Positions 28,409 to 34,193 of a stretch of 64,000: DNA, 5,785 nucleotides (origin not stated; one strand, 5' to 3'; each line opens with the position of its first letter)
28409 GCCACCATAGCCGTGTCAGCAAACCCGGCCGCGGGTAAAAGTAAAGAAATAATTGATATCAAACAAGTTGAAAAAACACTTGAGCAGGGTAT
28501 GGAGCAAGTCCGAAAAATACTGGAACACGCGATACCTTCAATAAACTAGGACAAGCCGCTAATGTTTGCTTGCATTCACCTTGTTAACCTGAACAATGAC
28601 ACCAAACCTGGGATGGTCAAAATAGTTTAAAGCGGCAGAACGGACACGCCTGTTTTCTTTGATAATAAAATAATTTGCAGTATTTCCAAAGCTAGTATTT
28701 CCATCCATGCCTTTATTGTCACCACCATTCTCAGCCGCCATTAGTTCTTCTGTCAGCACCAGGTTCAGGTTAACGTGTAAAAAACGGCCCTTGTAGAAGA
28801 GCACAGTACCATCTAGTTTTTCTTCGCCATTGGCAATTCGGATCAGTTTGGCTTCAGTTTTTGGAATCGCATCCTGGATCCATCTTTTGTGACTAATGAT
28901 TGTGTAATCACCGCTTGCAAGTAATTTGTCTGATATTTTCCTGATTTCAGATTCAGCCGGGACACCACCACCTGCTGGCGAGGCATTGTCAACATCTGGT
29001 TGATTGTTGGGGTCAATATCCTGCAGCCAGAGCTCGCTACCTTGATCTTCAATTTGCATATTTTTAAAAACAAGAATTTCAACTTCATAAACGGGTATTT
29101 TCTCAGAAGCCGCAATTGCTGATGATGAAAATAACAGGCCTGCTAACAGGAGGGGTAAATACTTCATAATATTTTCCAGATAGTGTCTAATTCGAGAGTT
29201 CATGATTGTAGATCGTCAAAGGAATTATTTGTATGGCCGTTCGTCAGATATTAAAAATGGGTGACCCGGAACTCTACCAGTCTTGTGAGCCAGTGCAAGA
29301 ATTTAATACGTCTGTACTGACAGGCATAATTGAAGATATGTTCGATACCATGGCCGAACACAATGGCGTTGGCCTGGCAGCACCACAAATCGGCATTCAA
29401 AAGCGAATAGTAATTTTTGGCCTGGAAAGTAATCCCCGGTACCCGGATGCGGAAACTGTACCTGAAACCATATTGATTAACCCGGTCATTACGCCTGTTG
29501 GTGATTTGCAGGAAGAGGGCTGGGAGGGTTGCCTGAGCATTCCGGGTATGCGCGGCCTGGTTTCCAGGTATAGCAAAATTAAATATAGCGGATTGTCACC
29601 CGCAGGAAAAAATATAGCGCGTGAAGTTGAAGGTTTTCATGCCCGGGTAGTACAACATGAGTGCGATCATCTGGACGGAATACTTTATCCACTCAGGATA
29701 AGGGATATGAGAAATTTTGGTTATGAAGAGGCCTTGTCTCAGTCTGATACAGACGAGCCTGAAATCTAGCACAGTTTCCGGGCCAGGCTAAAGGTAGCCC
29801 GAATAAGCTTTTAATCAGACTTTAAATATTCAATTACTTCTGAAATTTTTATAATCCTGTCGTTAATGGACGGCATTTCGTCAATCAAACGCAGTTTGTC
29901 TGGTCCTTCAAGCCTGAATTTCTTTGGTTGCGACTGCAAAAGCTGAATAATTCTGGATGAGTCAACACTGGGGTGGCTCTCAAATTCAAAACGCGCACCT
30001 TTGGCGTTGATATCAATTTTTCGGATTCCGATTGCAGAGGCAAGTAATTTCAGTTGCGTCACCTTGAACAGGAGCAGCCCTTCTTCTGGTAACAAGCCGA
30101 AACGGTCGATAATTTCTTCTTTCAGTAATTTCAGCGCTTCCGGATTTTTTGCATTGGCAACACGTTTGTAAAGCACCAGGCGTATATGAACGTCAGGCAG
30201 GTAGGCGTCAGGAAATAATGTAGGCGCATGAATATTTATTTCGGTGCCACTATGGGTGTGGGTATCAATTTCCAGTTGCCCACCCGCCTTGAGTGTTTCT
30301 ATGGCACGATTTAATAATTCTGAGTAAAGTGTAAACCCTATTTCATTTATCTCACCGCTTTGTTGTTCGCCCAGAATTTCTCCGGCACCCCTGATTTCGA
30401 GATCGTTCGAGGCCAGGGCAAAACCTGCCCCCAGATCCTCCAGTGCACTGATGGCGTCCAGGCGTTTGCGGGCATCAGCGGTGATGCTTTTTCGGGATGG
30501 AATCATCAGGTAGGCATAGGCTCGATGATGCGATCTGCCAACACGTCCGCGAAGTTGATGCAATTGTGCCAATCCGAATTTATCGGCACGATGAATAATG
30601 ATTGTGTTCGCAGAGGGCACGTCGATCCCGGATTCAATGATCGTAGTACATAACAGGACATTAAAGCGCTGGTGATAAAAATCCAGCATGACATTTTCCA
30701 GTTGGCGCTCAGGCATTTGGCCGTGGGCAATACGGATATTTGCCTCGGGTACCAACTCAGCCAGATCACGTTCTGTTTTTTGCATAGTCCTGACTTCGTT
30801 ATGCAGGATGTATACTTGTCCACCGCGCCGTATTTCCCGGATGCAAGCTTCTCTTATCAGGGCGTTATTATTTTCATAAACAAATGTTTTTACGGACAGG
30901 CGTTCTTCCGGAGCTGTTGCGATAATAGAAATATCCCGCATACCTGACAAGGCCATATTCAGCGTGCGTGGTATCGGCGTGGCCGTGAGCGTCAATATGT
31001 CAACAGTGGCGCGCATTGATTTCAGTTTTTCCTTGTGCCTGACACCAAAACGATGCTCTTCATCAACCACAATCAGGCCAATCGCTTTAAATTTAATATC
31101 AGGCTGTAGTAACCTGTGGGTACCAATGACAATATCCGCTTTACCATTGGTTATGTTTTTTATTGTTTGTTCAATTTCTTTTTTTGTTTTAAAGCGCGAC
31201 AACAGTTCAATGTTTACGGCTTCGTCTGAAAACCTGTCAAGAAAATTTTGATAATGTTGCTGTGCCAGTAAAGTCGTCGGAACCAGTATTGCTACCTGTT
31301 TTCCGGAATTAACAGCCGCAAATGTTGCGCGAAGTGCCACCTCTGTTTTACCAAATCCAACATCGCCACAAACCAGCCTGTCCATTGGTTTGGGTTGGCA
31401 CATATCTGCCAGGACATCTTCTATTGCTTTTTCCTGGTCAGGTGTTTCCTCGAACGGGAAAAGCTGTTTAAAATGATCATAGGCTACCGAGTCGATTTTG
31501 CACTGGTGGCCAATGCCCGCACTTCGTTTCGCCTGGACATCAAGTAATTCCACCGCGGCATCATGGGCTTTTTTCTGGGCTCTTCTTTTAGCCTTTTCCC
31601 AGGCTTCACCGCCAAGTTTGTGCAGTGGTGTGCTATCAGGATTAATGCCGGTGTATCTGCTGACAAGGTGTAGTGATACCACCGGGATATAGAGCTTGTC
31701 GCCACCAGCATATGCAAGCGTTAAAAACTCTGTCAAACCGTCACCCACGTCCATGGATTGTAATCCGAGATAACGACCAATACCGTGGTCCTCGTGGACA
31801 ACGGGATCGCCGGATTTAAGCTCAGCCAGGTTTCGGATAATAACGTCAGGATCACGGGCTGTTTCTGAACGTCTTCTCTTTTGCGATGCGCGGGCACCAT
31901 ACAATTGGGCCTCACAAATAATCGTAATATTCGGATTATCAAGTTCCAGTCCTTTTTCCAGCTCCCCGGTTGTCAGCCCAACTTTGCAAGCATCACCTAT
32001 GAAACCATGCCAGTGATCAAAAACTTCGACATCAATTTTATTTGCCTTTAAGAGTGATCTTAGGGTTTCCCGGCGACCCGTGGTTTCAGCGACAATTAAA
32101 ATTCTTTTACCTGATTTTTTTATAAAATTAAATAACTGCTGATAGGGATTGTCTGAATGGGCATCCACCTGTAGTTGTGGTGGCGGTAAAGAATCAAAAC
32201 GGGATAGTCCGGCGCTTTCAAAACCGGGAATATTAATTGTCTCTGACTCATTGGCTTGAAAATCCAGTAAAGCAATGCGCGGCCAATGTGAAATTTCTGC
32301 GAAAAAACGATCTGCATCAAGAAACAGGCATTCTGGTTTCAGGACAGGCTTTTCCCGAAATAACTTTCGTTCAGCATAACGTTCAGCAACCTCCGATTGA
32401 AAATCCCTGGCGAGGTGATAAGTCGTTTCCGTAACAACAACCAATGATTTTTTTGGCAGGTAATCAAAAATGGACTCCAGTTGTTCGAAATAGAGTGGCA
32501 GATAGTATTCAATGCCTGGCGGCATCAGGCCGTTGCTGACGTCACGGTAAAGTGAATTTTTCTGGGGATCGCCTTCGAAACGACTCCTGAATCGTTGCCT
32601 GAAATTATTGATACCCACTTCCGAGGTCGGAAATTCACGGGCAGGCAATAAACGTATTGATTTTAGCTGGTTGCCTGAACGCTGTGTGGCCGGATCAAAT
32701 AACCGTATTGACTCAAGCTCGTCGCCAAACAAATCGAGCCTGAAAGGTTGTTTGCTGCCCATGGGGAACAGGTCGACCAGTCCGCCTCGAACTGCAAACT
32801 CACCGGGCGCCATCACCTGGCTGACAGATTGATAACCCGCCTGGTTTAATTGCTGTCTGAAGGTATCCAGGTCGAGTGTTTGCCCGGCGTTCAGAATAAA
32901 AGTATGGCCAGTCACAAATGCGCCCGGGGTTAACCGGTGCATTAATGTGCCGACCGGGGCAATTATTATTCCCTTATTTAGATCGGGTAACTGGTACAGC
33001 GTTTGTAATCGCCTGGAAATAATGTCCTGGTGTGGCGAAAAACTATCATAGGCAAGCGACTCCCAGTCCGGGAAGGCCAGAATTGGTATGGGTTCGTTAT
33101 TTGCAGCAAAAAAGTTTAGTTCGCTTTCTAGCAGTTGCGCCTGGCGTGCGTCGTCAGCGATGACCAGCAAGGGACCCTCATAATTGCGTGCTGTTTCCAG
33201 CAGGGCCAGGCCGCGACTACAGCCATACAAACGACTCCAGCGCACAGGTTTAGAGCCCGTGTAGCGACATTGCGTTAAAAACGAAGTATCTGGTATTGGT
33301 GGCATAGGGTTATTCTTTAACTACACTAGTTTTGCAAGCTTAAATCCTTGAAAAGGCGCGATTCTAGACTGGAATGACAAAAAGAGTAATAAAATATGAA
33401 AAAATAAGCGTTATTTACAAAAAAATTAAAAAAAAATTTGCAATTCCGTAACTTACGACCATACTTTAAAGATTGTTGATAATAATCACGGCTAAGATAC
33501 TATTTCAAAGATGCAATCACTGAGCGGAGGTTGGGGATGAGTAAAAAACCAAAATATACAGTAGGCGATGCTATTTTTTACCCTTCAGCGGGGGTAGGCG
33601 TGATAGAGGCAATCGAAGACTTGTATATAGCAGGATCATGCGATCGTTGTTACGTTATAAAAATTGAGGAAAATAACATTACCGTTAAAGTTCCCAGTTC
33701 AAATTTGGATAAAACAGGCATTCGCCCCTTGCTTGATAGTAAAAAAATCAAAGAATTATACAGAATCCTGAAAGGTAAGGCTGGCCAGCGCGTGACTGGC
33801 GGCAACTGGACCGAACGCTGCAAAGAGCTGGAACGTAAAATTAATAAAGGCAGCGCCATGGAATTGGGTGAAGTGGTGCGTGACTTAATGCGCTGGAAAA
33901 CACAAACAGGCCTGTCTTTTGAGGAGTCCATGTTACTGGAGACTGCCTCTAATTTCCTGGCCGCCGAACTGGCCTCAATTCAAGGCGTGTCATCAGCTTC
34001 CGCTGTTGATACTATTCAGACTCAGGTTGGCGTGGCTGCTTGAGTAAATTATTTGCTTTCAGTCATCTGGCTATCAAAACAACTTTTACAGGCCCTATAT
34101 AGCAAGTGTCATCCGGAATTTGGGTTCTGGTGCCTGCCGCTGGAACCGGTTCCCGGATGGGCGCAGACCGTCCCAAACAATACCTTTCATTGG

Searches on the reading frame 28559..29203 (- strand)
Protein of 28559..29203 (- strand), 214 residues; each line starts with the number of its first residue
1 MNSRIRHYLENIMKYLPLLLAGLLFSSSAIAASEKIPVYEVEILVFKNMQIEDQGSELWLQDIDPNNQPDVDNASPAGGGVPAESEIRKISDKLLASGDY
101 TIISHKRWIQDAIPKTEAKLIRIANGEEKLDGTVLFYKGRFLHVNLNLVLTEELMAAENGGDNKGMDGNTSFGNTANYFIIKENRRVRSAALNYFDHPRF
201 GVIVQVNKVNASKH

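Call 45: search_protein_families(library=pfam, proteins=[window:28559-29203:-], max_evalue=0.00001)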
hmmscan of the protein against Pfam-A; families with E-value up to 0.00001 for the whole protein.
window:28559-29203:- (214 aa): 1 family
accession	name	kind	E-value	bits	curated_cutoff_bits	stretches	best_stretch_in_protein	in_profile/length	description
PF10972.13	CsiV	-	1.1e-27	97.9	27.4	1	86-209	98-230/230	Peptidoglycan-binding protein, CsiV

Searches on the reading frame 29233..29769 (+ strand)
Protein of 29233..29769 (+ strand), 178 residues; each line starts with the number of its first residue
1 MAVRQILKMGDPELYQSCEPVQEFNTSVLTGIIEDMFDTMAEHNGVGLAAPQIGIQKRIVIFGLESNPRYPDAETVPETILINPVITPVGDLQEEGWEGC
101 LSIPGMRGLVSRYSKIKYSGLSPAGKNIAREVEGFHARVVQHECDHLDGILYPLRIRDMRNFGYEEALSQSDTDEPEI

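Call 45: search_protein_families(library=pfam, proteins=[window:29233-29769:+], max_evalue=0.00001)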
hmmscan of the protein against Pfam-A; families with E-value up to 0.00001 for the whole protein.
window:29233-29769:+ (178 aa): 1 family
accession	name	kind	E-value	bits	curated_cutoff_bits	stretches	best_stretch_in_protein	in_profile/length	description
PF01327.26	Pep_deformylase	-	1.9e-50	170.9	22.8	1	4-160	2-154/156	Polypeptide deformylase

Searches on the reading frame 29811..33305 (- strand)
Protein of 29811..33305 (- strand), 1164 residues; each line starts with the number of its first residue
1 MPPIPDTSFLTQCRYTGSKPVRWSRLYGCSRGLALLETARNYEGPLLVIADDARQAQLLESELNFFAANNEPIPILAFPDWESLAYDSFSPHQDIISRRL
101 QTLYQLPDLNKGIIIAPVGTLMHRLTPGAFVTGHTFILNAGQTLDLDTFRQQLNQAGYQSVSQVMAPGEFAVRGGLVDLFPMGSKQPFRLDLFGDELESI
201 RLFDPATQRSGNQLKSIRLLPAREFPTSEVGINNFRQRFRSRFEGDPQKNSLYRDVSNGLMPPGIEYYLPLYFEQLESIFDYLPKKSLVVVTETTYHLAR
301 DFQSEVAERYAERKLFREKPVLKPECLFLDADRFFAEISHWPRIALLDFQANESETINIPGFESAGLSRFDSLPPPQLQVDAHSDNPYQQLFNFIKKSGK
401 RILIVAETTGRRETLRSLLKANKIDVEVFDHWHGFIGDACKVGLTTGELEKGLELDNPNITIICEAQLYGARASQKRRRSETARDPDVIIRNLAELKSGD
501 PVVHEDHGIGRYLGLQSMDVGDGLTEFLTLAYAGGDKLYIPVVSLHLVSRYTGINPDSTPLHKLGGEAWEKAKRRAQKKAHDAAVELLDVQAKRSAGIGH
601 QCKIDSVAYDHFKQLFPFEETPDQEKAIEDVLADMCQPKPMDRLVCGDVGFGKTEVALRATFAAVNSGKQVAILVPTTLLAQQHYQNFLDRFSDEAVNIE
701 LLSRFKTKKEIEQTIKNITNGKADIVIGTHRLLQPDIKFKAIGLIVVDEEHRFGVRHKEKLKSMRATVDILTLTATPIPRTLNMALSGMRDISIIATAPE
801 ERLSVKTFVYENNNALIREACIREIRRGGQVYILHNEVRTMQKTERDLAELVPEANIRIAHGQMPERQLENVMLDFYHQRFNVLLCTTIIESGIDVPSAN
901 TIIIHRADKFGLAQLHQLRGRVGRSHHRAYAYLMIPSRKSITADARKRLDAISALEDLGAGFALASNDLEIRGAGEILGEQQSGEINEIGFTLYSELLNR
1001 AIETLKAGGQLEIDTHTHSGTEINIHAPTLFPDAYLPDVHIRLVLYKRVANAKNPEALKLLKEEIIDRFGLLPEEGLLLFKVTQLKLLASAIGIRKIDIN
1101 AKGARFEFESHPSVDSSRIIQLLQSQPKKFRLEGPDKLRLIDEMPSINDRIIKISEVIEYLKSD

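Call 45: search_protein_families(library=pfam, proteins=[window:29811-33305:-], max_evalue=0.00001)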
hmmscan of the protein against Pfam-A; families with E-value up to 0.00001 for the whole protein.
window:29811-33305:- (1164 aa): 9 families
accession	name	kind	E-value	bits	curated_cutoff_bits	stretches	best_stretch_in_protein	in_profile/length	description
PF00270.35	DEAD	-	2.1e-27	96.4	26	1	621-783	1-165/167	DEAD/DEAH box helicase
PF17757.6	UvrB_inter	-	2.3e-26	92.1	22.9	1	138-225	3-91/91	UvrB interaction domain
PF03461.20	TRCF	-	7.8e-24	84.3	25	1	1026-1117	2-93/95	TRCF domain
PF00271.37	Helicase_C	-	1.6e-21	77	23.5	1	821-925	10-109/110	Helicase conserved C-terminal domain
PF02559.22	CarD_TRCF_RID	-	7.9e-19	67.9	23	1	496-551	1-56/57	CarD-like/TRCF RID domain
PF21132.2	MFD_D3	-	1.1e-18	67.4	21.8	1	394-468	1-73/73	MFD, D3 domain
PF04851.21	ResIII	-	3.2e-15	56.8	22.5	1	620-777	4-162/164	Type III restriction enzyme, res subunit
PF14814.11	UB2H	-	6.3e-07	29.8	27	1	138-179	1-42/85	Bifunctional transglycosylase second domain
PF22590.2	Cas3-like_C_2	-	3.9e-06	27.5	27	0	828-926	2-105/106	CRISPR-associated nuclease/helicase Cas3, C-terminal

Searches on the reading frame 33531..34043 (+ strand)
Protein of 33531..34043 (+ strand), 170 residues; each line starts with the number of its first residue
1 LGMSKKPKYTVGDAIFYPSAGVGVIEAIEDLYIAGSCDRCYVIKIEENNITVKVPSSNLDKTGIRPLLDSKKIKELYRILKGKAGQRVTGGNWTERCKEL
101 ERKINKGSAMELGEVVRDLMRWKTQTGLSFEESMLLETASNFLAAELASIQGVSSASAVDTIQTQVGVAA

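Call 45: search_protein_families(library=pfam, proteins=[window:33531-34043:+], max_evalue=0.00001)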
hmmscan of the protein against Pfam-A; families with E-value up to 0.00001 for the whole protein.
window:33531-34043:+ (170 aa): 2 families
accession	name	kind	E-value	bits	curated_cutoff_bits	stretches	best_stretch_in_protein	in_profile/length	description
PF21095.3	CarD_C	-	2.3e-20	72.8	23.1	1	76-162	2-86/87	CarD, C-terminal domain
PF02559.22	CarD_TRCF_RID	-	2.6e-10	40.7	23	1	9-67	1-56/57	CarD-like/TRCF RID domain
